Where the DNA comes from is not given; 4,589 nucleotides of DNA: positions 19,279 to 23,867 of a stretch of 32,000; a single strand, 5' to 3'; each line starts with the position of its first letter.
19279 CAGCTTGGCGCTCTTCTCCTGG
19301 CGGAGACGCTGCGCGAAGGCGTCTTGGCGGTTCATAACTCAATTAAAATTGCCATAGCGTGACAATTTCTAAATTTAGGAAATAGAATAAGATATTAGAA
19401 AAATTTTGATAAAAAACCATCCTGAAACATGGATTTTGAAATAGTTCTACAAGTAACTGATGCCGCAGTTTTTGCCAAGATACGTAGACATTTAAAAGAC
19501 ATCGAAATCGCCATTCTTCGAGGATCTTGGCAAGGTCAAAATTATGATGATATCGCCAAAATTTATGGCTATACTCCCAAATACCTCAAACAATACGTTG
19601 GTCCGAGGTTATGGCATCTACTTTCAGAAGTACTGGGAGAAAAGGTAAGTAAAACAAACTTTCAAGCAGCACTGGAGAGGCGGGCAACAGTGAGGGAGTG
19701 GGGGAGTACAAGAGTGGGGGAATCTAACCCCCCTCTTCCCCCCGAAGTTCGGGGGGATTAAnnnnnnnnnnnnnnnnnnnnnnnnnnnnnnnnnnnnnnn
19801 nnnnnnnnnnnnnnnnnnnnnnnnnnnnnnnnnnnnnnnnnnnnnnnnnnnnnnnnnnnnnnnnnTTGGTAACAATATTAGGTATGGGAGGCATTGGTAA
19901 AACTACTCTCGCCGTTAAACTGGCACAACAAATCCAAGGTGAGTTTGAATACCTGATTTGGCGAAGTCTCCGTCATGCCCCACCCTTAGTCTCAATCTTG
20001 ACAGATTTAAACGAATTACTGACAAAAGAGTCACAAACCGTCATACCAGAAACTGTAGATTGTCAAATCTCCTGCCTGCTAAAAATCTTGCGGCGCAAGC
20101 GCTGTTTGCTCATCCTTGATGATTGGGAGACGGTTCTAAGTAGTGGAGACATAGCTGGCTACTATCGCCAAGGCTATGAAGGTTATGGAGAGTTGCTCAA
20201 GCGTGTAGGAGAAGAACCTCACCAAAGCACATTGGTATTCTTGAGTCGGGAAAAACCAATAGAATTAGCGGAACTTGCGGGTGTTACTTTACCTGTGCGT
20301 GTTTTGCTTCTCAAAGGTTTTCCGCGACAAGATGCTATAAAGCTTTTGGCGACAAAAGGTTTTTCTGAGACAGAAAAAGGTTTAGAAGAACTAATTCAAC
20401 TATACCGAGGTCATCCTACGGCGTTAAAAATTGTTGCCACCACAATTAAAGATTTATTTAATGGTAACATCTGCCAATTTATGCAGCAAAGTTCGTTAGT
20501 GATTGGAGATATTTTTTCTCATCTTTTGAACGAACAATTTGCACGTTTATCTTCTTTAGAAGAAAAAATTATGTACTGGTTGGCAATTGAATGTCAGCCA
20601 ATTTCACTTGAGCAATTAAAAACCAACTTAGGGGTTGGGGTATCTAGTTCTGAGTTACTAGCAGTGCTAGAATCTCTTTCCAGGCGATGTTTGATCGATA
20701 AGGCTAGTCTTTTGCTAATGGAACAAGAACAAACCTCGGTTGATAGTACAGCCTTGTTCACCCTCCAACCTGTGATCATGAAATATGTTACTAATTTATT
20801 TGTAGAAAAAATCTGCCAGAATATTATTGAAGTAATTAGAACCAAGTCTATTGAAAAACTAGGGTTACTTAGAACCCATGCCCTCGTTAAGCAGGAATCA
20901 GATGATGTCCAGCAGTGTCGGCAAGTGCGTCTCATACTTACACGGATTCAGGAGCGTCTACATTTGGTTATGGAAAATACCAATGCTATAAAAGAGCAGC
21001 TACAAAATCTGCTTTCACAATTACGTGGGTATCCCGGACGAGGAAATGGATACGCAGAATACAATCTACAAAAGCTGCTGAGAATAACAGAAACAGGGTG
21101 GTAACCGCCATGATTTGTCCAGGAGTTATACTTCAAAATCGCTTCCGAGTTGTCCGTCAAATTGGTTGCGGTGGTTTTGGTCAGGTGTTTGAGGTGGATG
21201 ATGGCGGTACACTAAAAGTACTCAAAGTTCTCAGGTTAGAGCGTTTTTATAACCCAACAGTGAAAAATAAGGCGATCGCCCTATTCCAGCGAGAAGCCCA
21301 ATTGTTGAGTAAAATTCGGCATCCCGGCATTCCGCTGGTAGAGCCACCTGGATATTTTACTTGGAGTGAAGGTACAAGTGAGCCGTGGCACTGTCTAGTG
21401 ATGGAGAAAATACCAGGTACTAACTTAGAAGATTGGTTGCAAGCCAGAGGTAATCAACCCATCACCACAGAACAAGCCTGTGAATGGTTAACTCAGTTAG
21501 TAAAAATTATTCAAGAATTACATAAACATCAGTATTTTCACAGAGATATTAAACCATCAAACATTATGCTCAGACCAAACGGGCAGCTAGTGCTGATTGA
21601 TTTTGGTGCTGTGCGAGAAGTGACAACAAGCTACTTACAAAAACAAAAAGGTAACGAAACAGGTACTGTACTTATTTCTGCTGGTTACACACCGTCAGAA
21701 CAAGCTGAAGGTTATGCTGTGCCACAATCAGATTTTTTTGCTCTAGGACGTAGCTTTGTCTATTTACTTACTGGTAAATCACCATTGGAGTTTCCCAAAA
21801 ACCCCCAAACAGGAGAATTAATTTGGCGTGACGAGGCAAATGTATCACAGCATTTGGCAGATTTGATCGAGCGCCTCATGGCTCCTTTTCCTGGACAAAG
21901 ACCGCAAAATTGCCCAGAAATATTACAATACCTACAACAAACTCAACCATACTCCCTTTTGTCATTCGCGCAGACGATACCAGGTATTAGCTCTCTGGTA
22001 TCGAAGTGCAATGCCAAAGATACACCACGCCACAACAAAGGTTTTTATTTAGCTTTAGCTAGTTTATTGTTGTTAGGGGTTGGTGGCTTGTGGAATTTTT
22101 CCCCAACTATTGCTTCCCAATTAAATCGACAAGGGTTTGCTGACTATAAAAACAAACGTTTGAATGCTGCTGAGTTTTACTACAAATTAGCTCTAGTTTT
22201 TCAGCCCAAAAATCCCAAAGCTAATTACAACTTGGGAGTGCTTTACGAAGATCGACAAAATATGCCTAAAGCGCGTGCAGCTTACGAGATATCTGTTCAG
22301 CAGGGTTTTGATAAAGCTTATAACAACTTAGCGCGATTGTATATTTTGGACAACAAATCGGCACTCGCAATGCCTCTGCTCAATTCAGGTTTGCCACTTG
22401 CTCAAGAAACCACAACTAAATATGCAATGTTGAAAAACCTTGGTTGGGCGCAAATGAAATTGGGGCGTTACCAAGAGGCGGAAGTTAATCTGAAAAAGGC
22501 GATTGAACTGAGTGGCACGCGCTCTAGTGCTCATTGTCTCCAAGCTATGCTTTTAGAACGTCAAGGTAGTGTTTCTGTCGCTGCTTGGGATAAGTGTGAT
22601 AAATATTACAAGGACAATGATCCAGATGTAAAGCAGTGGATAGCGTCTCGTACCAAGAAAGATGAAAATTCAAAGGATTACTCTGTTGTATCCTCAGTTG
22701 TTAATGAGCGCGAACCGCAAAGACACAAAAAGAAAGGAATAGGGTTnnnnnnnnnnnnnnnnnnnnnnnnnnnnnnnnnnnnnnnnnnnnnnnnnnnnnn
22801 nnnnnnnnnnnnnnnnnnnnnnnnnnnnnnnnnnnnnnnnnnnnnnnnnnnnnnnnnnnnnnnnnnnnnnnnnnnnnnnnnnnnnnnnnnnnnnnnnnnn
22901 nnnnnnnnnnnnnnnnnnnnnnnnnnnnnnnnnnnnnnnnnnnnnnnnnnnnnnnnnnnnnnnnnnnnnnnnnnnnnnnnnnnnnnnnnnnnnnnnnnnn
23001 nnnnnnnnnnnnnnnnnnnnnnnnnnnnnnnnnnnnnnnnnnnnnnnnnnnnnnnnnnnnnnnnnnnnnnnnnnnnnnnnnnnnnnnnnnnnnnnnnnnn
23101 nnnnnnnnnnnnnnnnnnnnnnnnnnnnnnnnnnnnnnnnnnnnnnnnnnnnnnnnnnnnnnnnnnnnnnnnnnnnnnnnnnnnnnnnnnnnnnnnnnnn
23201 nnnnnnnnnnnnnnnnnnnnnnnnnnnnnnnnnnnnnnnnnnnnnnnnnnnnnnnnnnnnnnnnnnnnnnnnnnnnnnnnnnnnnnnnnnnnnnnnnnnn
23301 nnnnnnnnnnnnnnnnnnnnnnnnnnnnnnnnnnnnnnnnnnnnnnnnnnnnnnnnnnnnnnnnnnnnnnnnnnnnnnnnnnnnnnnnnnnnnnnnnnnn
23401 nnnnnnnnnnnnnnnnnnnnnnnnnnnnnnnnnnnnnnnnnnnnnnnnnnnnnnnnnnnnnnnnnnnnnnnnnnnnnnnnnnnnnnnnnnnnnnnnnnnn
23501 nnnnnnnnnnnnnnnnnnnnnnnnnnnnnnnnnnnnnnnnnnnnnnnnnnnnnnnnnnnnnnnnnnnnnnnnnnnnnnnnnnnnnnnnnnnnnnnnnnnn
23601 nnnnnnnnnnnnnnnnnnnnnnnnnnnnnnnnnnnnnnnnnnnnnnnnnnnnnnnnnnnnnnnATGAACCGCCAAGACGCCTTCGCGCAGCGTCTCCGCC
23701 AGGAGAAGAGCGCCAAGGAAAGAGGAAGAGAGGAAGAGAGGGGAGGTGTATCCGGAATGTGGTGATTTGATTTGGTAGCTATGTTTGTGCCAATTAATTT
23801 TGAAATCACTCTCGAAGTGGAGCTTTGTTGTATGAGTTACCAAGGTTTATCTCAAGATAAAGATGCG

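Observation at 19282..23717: Perfect 54-bp inverted repeats bracket exactly the STAND/kinase/TPR unit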

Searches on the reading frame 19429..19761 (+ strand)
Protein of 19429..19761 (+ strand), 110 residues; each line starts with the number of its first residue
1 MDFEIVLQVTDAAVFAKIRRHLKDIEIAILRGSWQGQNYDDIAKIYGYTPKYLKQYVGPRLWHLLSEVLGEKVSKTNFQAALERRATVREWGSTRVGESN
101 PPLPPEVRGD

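Call 12: search_protein_families(library=pfam, proteins=[window:19429-19761:+], max_evalue=0.01)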
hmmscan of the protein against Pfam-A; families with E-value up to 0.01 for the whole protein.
window:19429-19761:+ (110 aa): 0 families

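Call 45: search_protein_families(library=ncbifam, proteins=[window:19429-19761:+], max_evalue=0.01)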
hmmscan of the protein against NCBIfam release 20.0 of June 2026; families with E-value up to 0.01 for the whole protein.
window:19429-19761:+ (110 aa): 0 families

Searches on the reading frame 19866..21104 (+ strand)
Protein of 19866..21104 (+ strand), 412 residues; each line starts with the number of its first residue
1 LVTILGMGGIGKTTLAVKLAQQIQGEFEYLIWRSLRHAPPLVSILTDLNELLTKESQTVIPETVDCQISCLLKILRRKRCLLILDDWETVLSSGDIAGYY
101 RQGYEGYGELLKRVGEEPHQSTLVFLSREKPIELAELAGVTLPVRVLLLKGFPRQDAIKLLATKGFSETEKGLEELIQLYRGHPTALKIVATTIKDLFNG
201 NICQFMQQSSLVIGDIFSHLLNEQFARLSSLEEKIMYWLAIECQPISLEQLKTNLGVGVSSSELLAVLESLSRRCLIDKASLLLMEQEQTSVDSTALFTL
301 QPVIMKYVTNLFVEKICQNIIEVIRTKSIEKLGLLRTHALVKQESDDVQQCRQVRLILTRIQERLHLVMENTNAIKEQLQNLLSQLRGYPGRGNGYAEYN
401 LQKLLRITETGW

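Call 12: search_protein_families(library=pfam, proteins=[window:19866-21104:+], max_evalue=0.01)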
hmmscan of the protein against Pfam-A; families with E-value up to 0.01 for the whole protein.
window:19866-21104:+ (412 aa): 7 families
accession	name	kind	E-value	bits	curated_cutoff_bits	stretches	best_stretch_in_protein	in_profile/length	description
PF00931.28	NB-ARC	-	2.5e-13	50.3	23.5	1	1-89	20-112/248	NB-ARC domain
PF05729.18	NACHT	-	3.2e-06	27.5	26.7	1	2-158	3-157/167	NACHT domain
PF13191.12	AAA_16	-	0.0012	19.8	32.6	0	2-62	27-92/167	AAA ATPase domain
PF25199.1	nSTAND_NTPase5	-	0.0019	18.5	34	0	2-75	44-116/145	Novel STAND NTPase 5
PF14516.12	AAA_35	-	0.0037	16.6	27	1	148-233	197-280/331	AAA-like domain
PF20720.3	nSTAND3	-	0.0041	17.3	27.2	0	1-29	19-48/155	Novel STAND NTPase 3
PF05496.18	RuvB_N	-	0.0063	16.7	27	0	2-50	36-84/159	Holliday junction DNA helicase RuvB P-loop domain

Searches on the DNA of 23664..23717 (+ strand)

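Call 13: search_dna_similar(query=window:23664-23717:+, collection=plasmids, mode=distant, max_evalue=1, max_rows=40)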
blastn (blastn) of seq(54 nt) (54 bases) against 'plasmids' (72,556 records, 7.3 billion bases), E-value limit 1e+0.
Records with a match: 9; places in all: 10; records where one place covers at least 80% of the query: 1.
Best place of each record, by identity: 95-99% 2; 90-95% 4; 80-90% 3.
By first word of the organism name: Nostoc 9.
By predicted mobility (MOB-suite, as given by PLSDB): conjugative 4; non-mobilizable 3; mobilizable 2.
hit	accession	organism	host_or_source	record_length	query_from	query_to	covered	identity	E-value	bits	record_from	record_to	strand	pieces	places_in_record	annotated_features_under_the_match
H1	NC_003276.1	Nostoc sp. PCC 7120 = FACHB-418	-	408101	4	54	94%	84.6%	1e-5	54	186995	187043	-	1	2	none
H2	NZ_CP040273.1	Nostoc sp. C052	Blasia pusilla,pure culture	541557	13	45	61%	87.9%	2e-2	43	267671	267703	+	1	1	none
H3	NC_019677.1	Nostoc sp. PCC 7524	-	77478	19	47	54%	93.1%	7e-3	45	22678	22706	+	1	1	none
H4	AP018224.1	Nostoc linckia NIES-25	-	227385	18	45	52%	92.9%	2e-2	43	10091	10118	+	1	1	none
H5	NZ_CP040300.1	Nostoc sp. TCL26-01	Leiosporoceros dussii,pure culture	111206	19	47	54%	89.7%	3e-1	40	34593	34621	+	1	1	none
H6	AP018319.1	Nostoc sp. HK-01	-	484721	19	45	50%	96.3%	7e-3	46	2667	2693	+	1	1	none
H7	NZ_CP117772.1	Nostoc sp. UHCC 0926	whole organism,lichen surface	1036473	7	33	50%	92.9%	3e-1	39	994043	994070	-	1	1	none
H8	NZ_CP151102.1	Nostoc sp. UHCC 0302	isolated culture,lake sediment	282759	19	45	50%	92.6%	9e-2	41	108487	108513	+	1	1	hypothetical protein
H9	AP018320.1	Nostoc sp. HK-01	-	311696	21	45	46%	96.0%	9e-2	42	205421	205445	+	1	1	hypothetical protein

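Call 14: get_annotated_region(hit=H1, flank=3000)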
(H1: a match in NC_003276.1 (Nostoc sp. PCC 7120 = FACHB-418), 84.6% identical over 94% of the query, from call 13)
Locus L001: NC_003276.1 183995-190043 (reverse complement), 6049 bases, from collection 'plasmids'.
description: Nostoc sp. PCC 7120 = FACHB-418 plasmid pCC7120alpha, complete sequence
organism: Nostoc sp. PCC 7120 = FACHB-418 (NCBI taxid 103690)
taxonomy: Bacteria; Cyanobacteriota; Cyanophyceae; Nostocales; Nostocaceae; Nostoc; Nostoc sp. PCC 7120 = FACHB-418
host: -; source: -; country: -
typing (MOB-suite, as given by PLSDB): conjugative; relaxase MOBV; mating-pair formation MPF_T
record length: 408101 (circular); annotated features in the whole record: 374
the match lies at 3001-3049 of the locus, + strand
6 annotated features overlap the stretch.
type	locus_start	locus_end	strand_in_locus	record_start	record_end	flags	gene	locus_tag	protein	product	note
CDS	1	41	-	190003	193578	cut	-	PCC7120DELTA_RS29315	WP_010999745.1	AAA-like domain-containing protein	-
CDS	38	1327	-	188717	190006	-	-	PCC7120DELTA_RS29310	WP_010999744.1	AAA-like domain-containing protein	-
CDS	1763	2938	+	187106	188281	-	-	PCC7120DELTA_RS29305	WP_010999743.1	hypothetical protein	-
CDS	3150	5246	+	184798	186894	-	-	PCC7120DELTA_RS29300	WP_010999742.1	hypothetical protein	-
CDS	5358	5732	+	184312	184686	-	-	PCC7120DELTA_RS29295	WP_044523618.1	hypothetical protein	-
CDS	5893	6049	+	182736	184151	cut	-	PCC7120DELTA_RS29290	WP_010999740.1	hypothetical protein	-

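Call 15: get_annotated_region(hit=H6, flank=2500)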
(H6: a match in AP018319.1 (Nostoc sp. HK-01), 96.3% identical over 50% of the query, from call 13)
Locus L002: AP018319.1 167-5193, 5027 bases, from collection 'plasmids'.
description: Nostoc sp. HK-01 plasmid plasmid1 DNA, complete genome
organism: Nostoc sp. HK-01 (NCBI taxid 196308)
taxonomy: Bacteria; Cyanobacteriota; Cyanophyceae; Nostocales; Nostocaceae; Nostoc; Nostoc sp. HK-01
host: -; source: -; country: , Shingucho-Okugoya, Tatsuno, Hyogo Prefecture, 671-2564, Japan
typing (MOB-suite, as given by PLSDB): mobilizable; relaxase MOBV
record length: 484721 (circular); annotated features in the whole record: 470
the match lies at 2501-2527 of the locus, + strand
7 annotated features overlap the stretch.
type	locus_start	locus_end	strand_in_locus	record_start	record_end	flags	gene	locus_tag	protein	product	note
CDS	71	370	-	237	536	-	-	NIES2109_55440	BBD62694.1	hypothetical protein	-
CDS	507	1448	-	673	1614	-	-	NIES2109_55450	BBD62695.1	ParB family protein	-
CDS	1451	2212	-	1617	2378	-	-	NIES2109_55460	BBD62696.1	cobyrinic acid a,c-diamide synthase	-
CDS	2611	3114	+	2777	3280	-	-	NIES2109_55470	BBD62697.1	hypothetical protein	-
CDS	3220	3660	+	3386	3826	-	-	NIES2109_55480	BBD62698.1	hypothetical protein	-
CDS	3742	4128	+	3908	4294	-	-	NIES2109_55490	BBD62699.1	hypothetical protein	-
CDS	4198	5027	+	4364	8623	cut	-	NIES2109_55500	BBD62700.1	hypothetical protein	-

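Call 16: get_annotated_region(hit=H3, flank=2500)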
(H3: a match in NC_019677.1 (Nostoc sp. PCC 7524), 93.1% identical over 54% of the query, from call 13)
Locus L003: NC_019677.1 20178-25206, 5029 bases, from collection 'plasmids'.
description: Nostoc sp. PCC 7524 plasmid pNOS7524.01, complete sequence
organism: Nostoc sp. PCC 7524 (NCBI taxid 28072)
taxonomy: Bacteria; Cyanobacteriota; Cyanophyceae; Nostocales; Nostocaceae; Nostoc; Nostoc sp. PCC 7524
host: -; source: -; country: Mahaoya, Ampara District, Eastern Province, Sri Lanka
typing (MOB-suite, as given by PLSDB): non-mobilizable; replicon rep_cluster_1678
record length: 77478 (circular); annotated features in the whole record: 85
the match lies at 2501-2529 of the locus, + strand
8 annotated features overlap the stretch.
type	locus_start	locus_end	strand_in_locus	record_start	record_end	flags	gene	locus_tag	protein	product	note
CDS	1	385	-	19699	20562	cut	-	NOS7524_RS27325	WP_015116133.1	DNA/RNA non-specific endonuclease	-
CDS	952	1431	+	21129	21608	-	-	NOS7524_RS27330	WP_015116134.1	SRPBCC family protein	-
CDS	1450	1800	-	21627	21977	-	-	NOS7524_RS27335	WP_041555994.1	hypothetical protein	-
CDS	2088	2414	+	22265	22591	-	-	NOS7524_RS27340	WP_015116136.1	putative quinol monooxygenase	-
CDS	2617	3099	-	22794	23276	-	-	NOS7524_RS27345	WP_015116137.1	DUF4174 domain-containing protein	-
CDS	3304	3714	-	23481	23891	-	-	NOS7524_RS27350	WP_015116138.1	hypothetical protein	-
CDS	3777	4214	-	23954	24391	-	-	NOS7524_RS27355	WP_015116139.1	low molecular weight phosphatase family protein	-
CDS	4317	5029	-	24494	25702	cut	-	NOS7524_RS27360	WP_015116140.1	WYL domain-containing protein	-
